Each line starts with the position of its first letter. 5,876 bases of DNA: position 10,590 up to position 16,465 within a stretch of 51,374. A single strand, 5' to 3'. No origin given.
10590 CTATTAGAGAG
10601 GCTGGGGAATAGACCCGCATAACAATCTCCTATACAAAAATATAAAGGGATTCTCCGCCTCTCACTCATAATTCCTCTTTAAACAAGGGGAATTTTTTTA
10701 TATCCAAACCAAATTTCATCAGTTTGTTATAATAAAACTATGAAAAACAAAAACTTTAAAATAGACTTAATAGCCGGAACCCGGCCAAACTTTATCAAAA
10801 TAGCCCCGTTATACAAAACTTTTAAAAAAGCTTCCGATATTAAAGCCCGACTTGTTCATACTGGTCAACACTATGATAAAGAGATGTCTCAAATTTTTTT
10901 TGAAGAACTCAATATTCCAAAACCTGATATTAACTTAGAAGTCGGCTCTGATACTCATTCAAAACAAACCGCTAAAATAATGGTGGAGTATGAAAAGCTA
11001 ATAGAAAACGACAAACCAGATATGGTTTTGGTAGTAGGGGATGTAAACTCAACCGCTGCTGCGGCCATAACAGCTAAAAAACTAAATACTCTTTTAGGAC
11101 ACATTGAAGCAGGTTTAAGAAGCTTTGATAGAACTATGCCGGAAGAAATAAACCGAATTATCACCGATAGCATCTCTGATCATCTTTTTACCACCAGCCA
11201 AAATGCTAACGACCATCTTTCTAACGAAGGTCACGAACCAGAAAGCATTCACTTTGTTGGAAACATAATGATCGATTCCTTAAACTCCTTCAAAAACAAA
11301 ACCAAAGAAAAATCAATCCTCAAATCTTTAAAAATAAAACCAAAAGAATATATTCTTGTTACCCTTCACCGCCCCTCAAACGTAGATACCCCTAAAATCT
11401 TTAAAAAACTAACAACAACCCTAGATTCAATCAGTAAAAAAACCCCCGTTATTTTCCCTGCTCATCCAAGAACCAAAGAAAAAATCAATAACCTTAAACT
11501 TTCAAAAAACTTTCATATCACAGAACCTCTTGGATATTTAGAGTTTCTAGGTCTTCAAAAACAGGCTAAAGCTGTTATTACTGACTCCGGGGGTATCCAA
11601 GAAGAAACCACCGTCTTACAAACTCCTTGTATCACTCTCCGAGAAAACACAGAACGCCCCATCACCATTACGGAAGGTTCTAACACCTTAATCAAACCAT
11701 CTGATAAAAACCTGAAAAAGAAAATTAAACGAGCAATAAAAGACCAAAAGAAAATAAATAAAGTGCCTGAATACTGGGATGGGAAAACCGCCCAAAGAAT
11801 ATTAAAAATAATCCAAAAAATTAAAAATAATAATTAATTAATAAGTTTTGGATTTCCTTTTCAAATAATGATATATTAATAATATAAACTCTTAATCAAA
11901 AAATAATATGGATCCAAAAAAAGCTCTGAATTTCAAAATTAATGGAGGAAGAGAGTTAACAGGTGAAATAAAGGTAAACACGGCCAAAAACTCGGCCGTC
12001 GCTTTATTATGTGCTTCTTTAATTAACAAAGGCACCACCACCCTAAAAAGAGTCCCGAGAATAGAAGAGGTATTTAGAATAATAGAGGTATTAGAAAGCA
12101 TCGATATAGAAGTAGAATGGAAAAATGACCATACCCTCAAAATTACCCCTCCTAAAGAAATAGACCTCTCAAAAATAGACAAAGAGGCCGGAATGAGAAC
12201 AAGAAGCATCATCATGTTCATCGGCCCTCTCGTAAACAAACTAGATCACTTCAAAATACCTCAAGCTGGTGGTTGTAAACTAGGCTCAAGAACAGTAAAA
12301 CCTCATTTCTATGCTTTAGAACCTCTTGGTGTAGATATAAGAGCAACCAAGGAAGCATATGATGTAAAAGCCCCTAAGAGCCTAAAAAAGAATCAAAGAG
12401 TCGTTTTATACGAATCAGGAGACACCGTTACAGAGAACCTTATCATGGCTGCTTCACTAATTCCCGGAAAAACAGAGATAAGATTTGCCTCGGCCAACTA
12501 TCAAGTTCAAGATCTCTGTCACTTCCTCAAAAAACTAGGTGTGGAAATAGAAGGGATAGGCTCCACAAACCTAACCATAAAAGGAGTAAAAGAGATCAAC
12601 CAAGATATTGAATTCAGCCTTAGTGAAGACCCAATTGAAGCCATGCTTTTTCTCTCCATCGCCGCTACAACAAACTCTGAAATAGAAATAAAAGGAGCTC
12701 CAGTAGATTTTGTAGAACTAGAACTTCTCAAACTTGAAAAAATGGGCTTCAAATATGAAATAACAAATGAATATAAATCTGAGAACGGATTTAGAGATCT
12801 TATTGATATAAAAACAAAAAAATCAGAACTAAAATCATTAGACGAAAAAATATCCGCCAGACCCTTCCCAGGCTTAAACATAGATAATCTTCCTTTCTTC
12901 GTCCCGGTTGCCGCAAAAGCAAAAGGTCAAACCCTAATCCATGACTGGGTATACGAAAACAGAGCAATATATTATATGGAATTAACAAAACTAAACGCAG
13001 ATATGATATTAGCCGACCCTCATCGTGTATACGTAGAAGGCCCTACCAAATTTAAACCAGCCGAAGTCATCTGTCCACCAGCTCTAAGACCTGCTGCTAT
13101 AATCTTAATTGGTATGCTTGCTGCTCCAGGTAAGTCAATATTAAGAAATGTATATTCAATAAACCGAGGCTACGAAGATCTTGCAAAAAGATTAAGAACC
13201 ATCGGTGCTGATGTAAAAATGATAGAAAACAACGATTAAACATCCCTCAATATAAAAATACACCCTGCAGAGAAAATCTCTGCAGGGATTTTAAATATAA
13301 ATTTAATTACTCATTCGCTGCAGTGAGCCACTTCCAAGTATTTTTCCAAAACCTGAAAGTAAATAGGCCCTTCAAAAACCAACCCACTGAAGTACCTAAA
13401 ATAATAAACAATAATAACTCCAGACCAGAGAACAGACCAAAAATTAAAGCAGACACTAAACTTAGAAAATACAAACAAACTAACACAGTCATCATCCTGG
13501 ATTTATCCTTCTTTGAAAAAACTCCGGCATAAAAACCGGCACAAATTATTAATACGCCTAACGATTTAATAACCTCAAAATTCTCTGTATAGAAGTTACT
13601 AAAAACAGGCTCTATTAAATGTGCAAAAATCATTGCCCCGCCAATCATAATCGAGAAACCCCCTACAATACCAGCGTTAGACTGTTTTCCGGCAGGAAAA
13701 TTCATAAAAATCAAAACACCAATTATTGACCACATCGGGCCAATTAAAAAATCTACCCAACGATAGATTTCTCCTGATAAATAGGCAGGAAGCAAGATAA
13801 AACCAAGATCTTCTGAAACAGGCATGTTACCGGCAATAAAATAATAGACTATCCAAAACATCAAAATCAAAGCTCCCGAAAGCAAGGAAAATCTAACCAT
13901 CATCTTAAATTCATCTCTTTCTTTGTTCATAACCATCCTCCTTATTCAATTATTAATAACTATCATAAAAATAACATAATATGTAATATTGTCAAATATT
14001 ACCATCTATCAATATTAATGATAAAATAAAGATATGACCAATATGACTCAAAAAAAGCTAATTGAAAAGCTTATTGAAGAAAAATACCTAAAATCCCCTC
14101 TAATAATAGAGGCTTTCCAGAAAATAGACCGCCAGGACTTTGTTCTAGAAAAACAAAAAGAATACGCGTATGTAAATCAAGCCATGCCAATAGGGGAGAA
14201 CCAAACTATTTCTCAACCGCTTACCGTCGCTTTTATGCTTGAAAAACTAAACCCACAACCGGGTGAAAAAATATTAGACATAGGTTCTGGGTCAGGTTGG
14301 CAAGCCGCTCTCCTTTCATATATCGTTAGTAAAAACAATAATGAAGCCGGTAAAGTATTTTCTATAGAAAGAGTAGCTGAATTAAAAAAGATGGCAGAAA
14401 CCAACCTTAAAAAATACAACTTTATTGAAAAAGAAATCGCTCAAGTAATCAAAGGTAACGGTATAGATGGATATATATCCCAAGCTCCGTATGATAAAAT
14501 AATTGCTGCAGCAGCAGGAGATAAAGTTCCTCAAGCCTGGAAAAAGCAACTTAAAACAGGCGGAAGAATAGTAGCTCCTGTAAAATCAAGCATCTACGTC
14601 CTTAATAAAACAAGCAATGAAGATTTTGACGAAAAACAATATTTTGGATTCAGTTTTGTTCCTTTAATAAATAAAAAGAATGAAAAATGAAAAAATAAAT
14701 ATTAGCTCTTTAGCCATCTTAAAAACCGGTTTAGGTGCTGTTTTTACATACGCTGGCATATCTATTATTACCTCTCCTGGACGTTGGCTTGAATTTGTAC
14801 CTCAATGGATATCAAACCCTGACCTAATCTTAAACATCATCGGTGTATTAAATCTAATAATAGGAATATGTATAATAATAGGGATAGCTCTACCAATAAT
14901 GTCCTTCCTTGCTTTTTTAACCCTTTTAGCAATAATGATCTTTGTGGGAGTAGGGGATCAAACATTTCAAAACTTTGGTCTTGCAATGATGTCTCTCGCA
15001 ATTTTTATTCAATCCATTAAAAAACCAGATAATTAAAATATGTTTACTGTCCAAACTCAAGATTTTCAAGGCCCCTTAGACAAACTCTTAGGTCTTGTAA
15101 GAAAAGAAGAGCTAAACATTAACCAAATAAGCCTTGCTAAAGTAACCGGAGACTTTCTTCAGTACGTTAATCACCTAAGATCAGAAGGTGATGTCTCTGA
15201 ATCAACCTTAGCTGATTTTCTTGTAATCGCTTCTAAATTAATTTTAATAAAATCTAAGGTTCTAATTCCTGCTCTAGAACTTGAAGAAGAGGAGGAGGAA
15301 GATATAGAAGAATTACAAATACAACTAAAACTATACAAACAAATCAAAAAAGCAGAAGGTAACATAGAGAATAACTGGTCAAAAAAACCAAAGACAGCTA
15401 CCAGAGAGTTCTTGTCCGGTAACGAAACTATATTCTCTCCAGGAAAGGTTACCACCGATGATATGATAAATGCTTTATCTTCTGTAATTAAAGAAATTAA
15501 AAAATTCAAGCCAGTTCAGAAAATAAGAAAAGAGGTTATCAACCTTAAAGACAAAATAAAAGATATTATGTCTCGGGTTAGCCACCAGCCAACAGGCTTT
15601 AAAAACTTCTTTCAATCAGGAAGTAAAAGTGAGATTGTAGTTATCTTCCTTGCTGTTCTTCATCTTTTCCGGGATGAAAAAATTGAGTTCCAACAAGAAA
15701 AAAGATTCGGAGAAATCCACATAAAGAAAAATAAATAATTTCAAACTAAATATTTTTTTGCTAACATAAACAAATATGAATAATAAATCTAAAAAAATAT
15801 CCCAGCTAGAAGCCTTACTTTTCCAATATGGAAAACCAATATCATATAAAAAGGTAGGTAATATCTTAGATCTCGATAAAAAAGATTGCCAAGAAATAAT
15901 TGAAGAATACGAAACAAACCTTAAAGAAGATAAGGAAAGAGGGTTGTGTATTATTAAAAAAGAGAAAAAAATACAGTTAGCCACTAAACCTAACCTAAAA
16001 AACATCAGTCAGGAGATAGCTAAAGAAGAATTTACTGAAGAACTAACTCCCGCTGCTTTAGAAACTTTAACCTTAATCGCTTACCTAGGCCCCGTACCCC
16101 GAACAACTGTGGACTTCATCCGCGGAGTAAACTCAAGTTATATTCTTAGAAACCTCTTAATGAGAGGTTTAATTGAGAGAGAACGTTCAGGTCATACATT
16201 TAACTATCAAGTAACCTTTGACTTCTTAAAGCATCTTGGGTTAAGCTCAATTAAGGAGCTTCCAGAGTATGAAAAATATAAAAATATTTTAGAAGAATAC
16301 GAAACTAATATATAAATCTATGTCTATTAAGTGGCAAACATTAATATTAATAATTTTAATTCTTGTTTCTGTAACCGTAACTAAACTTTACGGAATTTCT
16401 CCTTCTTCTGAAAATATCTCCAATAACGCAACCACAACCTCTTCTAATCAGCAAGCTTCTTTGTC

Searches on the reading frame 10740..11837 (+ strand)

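Call 40: search_protein_families(library=pfam, proteins=[window:10740-11837:+], max_evalue=0.001)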
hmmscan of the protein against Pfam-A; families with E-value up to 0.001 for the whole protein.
window:10740-11837:+ (365 aa): 1 family
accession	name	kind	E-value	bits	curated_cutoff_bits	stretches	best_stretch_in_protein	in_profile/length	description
PF02350.25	Epimerase_2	-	2.7e-112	375.5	30.6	1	27-358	2-346/347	UDP-N-acetylglucosamine 2-epimerase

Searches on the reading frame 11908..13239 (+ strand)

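Call 41: search_protein_families(library=pfam, proteins=[window:11908-13239:+], max_evalue=0.001)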
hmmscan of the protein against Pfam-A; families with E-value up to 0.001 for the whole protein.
window:11908-13239:+ (443 aa): 1 family
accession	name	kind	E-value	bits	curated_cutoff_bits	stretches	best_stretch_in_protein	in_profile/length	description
PF00275.25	EPSP_synthase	-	1.6e-45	156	22.8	1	12-428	2-416/417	EPSP synthase (3-phosphoshikimate 1-carboxyvinyltransferase)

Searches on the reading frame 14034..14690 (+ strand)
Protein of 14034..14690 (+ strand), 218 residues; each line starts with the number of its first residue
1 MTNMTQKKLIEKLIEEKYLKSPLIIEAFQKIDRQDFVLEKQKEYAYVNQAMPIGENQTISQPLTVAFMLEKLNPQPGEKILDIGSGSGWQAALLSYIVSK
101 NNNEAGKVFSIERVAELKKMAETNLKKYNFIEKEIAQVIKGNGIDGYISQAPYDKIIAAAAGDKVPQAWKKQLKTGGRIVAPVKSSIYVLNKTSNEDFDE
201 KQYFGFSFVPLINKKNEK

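Call 41: search_protein_families(library=pfam, proteins=[window:14034-14690:+], max_evalue=0.001)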
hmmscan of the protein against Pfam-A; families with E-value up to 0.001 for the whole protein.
window:14034-14690:+ (218 aa): 4 families
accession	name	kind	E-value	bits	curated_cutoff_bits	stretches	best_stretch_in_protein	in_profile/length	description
PF01135.25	PCMT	-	9.5e-56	189.3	20.3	1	5-215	2-209/210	Protein-L-isoaspartate(D-aspartate) O-methyltransferase (PCMT)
PF13847.12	Methyltransf_31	-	0.00018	21.6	27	1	76-181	3-109/145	Methyltransferase domain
PF02353.26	CMAS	-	0.00043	20.1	27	1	61-157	47-132/273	Mycolic acid cyclopropane synthetase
PF05175.20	MTS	-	0.0006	19.9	23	1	66-178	21-135/170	Methyltransferase small domain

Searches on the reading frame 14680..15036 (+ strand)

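Call 41: search_protein_families(library=pfam, proteins=[window:14680-15036:+], max_evalue=0.001)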
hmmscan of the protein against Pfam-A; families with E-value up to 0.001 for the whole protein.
window:14680-15036:+ (118 aa): 2 families
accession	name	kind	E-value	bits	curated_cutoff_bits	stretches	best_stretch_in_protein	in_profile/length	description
PF07681.17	DoxX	-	6.6e-05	23.9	23.6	1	12-89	3-83/85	DoxX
PF09838.14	DUF2065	-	0.00029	21.2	24.3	0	16-67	3-54/56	Uncharacterized protein conserved in bacteria (DUF2065)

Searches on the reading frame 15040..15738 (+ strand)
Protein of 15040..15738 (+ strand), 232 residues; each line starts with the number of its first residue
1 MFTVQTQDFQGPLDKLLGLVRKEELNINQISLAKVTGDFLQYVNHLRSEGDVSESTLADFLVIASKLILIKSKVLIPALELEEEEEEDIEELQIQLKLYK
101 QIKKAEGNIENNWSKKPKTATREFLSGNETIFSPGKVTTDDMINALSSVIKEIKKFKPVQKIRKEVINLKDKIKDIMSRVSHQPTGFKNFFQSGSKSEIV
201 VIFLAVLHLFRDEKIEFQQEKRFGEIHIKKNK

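Call 41: search_protein_families(library=pfam, proteins=[window:15040-15738:+], max_evalue=0.001)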
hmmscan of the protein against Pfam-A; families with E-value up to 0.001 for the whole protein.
window:15040-15738:+ (232 aa): 1 family
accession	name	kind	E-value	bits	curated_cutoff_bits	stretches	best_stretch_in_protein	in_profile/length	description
PF02616.19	SMC_ScpA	-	2e-23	84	24.6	1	19-229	1-230/232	Segregation and condensation protein ScpA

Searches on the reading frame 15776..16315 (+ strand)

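Call 41: search_protein_families(library=pfam, proteins=[window:15776-16315:+], max_evalue=0.001)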
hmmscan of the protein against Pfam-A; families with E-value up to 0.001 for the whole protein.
window:15776-16315:+ (179 aa): 1 family
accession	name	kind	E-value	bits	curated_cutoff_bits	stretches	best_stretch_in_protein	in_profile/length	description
PF04079.22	SMC_ScpB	-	3.6e-39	134.3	27.4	1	10-164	2-159/160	Segregation and condensation complex subunit ScpB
